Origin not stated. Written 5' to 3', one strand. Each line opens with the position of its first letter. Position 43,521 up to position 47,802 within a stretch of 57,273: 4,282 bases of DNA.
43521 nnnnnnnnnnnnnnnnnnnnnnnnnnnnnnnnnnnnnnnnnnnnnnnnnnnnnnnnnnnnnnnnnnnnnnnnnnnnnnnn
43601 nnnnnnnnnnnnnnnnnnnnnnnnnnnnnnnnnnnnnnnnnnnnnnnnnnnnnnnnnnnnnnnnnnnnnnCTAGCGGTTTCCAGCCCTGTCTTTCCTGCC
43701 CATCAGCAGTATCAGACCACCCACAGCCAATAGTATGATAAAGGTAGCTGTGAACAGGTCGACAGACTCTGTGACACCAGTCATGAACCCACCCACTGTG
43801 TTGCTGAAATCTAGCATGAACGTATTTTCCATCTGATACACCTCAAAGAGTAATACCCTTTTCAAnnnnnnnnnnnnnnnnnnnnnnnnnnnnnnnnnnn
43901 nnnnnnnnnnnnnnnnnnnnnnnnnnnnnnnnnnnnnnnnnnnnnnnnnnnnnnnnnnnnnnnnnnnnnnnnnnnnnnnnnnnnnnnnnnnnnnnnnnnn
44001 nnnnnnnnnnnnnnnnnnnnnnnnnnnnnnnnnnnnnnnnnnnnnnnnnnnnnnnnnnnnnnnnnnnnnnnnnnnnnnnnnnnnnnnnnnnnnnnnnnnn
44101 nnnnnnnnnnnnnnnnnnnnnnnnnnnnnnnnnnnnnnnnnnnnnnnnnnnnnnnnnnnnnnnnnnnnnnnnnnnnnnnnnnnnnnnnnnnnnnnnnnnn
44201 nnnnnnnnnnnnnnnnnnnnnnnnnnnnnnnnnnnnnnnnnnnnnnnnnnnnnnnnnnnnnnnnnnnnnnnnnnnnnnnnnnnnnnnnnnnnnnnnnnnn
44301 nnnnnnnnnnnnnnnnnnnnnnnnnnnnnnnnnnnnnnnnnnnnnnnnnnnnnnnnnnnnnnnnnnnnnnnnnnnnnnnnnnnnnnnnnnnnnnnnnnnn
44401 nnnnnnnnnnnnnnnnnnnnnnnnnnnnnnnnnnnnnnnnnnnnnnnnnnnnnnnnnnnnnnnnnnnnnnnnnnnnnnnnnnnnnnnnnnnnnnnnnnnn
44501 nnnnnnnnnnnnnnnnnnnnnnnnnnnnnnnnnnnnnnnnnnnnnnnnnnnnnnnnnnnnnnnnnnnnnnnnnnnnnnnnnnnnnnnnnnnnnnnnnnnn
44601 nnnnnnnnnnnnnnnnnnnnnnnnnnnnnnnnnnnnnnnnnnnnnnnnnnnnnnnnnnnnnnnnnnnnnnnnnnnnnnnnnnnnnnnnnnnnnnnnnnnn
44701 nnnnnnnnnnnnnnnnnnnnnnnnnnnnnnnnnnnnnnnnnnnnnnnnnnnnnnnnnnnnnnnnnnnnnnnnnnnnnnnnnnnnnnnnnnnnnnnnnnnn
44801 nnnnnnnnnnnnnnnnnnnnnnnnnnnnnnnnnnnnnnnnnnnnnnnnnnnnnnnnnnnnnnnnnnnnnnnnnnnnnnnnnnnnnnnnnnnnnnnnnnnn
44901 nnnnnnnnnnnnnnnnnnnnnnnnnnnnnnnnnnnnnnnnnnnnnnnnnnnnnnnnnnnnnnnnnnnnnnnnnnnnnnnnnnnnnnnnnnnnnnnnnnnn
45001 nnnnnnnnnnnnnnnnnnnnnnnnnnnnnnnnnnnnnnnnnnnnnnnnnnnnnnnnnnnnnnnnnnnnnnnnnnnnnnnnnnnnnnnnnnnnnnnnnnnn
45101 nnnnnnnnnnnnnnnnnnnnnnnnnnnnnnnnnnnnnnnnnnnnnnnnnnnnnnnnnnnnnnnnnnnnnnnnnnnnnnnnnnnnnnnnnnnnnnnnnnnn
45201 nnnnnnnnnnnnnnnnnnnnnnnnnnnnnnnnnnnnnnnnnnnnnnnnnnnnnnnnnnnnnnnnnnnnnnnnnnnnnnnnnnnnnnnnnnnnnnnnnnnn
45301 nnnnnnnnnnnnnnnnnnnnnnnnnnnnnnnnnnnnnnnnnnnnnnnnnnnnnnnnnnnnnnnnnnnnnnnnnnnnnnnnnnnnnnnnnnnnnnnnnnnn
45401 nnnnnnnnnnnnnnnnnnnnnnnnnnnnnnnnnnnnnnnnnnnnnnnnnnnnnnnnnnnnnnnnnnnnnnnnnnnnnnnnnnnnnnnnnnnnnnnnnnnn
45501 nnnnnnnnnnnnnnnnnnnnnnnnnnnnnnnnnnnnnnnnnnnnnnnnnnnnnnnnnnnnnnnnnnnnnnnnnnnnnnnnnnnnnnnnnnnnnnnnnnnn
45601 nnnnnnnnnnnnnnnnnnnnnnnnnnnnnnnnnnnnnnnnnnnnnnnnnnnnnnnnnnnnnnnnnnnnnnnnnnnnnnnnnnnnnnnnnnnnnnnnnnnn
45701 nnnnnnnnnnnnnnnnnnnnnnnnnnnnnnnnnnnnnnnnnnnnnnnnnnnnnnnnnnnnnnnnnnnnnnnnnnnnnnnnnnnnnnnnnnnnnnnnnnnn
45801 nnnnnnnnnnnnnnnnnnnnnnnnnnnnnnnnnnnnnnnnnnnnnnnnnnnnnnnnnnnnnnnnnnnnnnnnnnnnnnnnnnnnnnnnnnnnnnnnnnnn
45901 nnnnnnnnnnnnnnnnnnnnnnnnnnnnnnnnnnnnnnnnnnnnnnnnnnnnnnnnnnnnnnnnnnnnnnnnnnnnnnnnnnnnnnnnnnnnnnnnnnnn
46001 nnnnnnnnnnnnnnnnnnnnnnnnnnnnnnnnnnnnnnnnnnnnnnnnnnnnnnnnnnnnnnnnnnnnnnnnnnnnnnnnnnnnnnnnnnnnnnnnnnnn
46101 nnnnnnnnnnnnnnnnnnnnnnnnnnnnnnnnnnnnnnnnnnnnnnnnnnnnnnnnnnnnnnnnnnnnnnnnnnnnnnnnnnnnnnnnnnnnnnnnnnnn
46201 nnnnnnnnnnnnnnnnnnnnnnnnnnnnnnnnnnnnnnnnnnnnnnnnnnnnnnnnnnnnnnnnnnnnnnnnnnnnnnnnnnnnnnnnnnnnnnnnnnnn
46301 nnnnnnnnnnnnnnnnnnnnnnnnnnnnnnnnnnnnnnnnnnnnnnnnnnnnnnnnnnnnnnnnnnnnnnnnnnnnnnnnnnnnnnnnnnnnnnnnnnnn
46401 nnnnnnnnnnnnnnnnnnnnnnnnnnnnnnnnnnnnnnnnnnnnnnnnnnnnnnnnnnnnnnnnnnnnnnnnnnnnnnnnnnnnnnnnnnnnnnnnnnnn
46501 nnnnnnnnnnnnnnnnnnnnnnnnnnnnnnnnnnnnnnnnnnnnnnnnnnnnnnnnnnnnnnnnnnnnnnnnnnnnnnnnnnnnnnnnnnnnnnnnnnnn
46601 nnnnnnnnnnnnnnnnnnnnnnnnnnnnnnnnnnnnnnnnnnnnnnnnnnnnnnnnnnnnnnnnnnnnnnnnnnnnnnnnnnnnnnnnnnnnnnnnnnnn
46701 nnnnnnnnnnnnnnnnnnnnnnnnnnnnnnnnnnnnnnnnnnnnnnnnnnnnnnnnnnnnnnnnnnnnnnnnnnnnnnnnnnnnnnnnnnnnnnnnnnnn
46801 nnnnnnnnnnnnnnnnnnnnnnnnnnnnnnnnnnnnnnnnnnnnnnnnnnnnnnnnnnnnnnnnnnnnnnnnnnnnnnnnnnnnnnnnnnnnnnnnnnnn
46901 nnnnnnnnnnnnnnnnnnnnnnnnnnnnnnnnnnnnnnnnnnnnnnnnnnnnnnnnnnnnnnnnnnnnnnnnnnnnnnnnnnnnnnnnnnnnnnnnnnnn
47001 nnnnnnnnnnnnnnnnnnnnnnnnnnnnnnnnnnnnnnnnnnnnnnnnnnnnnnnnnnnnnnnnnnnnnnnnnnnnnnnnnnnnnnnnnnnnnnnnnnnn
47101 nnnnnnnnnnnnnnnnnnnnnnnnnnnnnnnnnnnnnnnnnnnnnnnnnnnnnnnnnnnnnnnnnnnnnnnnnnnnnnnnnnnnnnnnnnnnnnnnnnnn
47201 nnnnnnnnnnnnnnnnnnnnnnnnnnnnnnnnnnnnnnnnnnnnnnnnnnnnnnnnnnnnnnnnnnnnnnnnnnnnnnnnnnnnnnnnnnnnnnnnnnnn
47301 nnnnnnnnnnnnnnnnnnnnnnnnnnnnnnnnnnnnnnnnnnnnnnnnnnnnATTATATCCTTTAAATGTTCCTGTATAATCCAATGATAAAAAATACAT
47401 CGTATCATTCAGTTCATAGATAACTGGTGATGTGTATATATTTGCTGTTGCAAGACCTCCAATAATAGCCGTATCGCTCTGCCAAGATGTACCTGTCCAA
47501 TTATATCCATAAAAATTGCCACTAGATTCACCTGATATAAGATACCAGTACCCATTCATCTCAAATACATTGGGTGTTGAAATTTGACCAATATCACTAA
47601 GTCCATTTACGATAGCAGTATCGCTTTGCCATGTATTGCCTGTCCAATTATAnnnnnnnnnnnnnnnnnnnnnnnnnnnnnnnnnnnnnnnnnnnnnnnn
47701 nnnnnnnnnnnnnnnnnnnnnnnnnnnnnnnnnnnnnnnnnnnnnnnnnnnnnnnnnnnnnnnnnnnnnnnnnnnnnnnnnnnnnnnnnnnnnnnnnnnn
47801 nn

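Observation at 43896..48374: Three tandem adhesin/receptor-binding-like genes with conserved ends and swapped repeat cores, each with its own promoter copy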

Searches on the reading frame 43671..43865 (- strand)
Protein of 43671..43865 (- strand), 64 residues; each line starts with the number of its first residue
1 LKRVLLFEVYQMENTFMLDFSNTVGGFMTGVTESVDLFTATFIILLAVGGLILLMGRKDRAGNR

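Call 29: search_protein_families(library=ncbifam, proteins=[window:43671-43865:-], max_evalue=1)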
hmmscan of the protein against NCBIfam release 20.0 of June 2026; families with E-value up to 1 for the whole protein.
window:43671-43865:- (64 aa): 0 families

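Call 88: search_protein_families(library=phrogs, proteins=[window:43674-43832:-], max_evalue=10)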
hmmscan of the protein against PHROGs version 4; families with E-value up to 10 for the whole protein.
seq(53 aa): 1 family
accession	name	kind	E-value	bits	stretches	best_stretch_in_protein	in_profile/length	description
phrog_4211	-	tail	0.97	7.3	1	6-51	908-953/2625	tail length tape measure protein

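Call 89: search_protein_families(library=pfam, proteins=[window:43674-43832:-], max_evalue=10)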
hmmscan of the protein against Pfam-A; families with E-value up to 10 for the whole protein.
seq(53 aa): 0 families

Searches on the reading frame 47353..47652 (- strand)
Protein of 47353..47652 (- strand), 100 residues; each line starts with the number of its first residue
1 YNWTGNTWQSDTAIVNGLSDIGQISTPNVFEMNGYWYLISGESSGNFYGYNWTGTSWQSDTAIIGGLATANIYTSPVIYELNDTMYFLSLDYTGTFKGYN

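Call 75: find_related_loci(query=A6, collection=genome_contigs, flank=6000)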
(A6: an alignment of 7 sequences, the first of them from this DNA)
Query A6 (100 aa) in genome_contigs; peptide patterns used: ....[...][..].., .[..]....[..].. (x = any residue, [..] = any of these).
89 stretches matched a pattern; 16 encode a relative of the query (tblastn E <= 1e-3); 16 distinct loci.
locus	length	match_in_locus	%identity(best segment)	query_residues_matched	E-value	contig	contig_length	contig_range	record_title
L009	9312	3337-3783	52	1-100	4e-32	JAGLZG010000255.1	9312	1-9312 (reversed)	MAG: Nanoarchaeota archaeon isolate RS_13_58 ZL320.bin.58.fa_255, whole genome shotgun sequence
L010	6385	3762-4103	50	1-100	2e-30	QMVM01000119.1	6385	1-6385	MAG: Methanosarcinales archaeon isolate B131_G9 B131_Guay9_scaffold_20731, whole genome shotgun sequence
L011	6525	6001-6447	47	1-100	1e-29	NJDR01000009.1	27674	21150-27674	MAG: Candidatus Aenigmarchaeota archaeon ex4484_52 ex4484_52_scaffold_1747_length_27674__count_4294, whole genome shotgu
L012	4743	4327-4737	48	1-100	3e-29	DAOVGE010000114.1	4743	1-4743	MAG TPA_asm: Methanosarcinales archaeon isolate CSMAG_1127 CSMAG_1127_k141_1527105_length_4743_cov_5.7397, whole genome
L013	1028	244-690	46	1-100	1e-29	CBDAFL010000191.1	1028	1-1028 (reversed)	MAG: uncultured Thermoguttaceae bacterium isolate MAG_108 genome assembly, contig: k141_205272, whole genome shotgun seq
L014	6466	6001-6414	48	1-100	2e-28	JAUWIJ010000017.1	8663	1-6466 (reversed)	MAG: archaeon isolate CSMAG_2291 CSMAG_2291_k127_3402185_length_8663_cov_50.9955, whole genome shotgun sequence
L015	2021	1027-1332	51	1-100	4e-28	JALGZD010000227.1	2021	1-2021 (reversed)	MAG: bacterium isolate SY70-5-12_Bin_1 SY70-5-12_Bin_1_scaffold_79417, whole genome shotgun sequence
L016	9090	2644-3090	50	1-99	2e-27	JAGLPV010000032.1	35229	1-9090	MAG: Candidatus Aenigmatarchaeota archaeon isolate RS_8_22 ROV157_8.bin.22.fa_32, whole genome shotgun sequence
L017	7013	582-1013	48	1-100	3e-27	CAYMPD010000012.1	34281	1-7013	MAG TPA_asm: uncultured archaeon isolate binchicken_co17_215 genome assembly, contig: NODE_3557_length_34281_cov_7.87766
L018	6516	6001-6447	46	1-100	3e-26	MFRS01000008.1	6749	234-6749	MAG: Candidatus Micrarchaeota archaeon RBG_16_49_10 RBG_16_scaffold_14179, whole genome shotgun sequence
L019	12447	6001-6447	47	1-100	1e-24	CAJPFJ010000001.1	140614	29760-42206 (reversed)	Methanosarcinales archaeon isolate METP1 genome assembly, contig: CONTIG_1, whole genome shotgun sequence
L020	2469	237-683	43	1-100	9e-24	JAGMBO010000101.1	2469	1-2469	MAG: Candidatus Eisenbacteria bacterium isolate RS_16_23 ZL425.bin.23.fa_101, whole genome shotgun sequence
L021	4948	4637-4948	45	1-100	2e-23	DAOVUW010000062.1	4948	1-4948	MAG TPA_asm: Candidatus Nanohalarchaeota archaeon isolate CSMAG_1689 CSMAG_1689_k141_3882723_length_4948_cov_9.5943, who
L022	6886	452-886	37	1-99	1e-20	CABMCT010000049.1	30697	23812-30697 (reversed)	uncultured archaeon isolate LFW-46 genome assembly, contig: LFW46_53, whole genome shotgun sequence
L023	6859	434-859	35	1-100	3e-13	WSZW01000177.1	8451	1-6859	MAG: archaeon isolate GLR112 c_000000000150, whole genome shotgun sequence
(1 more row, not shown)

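Call 79: find_related_loci(query=A6, collection=viral_contigs, flank=8000)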
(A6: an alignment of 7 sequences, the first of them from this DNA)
Query A6 (100 aa) in viral_contigs; peptide patterns used: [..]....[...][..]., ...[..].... (x = any residue, [..] = any of these).
48 stretches matched a pattern; 2 encode a relative of the query (tblastn E <= 1e-3); 2 distinct loci.
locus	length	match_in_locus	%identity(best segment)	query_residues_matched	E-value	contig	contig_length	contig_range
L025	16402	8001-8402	49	1-100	2e-29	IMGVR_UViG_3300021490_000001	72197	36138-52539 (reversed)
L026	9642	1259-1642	46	1-100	2e-24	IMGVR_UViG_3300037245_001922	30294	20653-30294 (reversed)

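Call 82: search_protein_families(library=phrogs, proteins=[L025:43-753:+, L025:1453-2484:+, L025:2999-5941:+, L025:6291-12038:+, L025:12029-13549:+, L025:13585-14799:+, L026:260-2536:+, L026:2512-3978:+, L026:7847-9328:+, L026:6853-7578:+], max_evalue=0.001)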
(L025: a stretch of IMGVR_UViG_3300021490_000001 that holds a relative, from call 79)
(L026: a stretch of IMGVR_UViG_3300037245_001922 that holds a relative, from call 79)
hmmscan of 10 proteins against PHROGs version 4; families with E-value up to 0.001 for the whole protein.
L025:43-753:+ (236 aa): 0 families

L025:1453-2484:+ (343 aa): 1 family
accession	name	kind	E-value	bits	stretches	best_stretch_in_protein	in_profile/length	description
phrog_290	-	tail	6e-22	79.5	1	5-280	12-290/411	minor tail protein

L025:2999-5941:+ (980 aa): 0 families

L025:6291-12038:+ (1915 aa): 0 families

L025:12029-13549:+ (506 aa): 0 families

L025:13585-14799:+ (404 aa): 3 families
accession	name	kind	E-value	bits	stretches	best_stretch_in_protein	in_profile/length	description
phrog_12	-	head and packaging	4.2e-14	53.5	1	12-248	42-275/646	portal protein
phrog_9232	-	head and packaging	1e-12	48.7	1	54-344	54-375/502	portal protein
phrog_533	-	head and packaging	0.00071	19.2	0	96-170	98-171/495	portal protein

L026:260-2536:+ (758 aa): 0 families

L026:2512-3978:+ (488 aa): 1 family
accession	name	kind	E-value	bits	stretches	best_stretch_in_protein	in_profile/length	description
phrog_13653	-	unknown function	0.00071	20.7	0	135-168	34-67/106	-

L026:7847-9328:+ (493 aa): 17 families
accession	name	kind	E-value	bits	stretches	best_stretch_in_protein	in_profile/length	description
phrog_6218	-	DNA, RNA and nucleotide metabolism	2.9e-28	100.2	1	12-165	17-179/506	ParB-like partition protein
phrog_1033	-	DNA, RNA and nucleotide metabolism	1.7e-15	58.6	1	10-288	44-305/334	ParB-like partition protein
phrog_4715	-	DNA, RNA and nucleotide metabolism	1.4e-14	54.4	1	1-309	147-395/630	ParB-like partition protein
phrog_18726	-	unknown function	4.7e-14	53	1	57-274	101-331/572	-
phrog_620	-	DNA, RNA and nucleotide metabolism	4.2e-11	44.3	1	2-72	10-82/217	ParB-like partition protein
phrog_498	-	other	5.3e-10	39.4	1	2-75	36-113/633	DNA methyltransferase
phrog_12047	-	DNA, RNA and nucleotide metabolism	6.2e-10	40.1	1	4-65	3-64/301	ParB-like partition nuclease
phrog_8071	-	DNA, RNA and nucleotide metabolism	7.5e-10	39.6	1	2-81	8-89/389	ParB-like partition protein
phrog_940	-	DNA, RNA and nucleotide metabolism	5.2e-08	33.5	1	3-125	8-133/388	nuclease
phrog_18056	-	DNA, RNA and nucleotide metabolism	5.2e-08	33.2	1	2-89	4-91/387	ParB-like partition nuclease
phrog_15396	-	DNA, RNA and nucleotide metabolism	6.7e-08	33.6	1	22-71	27-76/258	ParB-like partition nuclease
phrog_21315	-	unknown function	4.7e-07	30.1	1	20-159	30-171/415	-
phrog_930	-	DNA, RNA and nucleotide metabolism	7.2e-07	30.3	1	20-71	28-79/223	ParB-like partition protein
phrog_723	-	DNA, RNA and nucleotide metabolism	4.1e-06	27.7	1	14-78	27-94/223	ParB-like partition protein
phrog_3264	-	DNA, RNA and nucleotide metabolism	1.1e-05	26.2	1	2-138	50-193/337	ParB-like partition protein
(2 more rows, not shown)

L026:6853-7578:+ (241 aa): 0 families
